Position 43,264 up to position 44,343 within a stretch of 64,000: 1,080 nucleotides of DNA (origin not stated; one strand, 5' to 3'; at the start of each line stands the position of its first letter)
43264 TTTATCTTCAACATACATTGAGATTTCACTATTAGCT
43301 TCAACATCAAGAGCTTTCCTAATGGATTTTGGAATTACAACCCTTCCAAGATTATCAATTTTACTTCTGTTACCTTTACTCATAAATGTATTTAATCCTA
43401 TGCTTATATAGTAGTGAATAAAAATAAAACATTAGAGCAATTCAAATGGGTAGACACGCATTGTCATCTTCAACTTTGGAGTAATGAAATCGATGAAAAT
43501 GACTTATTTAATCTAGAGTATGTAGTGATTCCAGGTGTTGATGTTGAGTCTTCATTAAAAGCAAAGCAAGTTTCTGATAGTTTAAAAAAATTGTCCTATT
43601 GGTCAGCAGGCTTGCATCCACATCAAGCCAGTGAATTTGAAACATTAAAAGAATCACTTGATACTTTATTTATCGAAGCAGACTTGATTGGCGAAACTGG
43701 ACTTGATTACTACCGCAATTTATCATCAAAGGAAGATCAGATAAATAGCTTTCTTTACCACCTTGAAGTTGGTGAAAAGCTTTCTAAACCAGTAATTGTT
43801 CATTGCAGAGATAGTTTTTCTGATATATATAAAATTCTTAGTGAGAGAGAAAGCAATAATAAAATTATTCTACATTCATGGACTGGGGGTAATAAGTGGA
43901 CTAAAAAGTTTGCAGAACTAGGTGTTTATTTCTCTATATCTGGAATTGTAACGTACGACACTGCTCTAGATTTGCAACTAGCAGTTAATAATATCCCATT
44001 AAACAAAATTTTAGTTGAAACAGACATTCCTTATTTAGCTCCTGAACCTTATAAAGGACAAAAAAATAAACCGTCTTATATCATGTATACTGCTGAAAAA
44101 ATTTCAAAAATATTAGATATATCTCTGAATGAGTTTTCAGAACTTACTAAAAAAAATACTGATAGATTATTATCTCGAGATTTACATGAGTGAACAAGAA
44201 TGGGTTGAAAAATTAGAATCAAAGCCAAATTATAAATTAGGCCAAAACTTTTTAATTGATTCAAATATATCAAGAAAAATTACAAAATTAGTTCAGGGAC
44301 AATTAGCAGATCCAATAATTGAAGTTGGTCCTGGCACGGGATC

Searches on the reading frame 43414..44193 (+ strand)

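Call 14: search_protein_families(library=pfam, proteins=[window:43414-44193:+], max_evalue=0.001)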
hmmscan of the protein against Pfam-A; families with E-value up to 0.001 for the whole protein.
window:43414-44193:+ (259 aa): 1 family
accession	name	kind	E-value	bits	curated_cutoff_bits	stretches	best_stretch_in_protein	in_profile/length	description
PF01026.27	TatD_DNase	-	1.2e-64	218.6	27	1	13-253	1-252/253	TatD related DNase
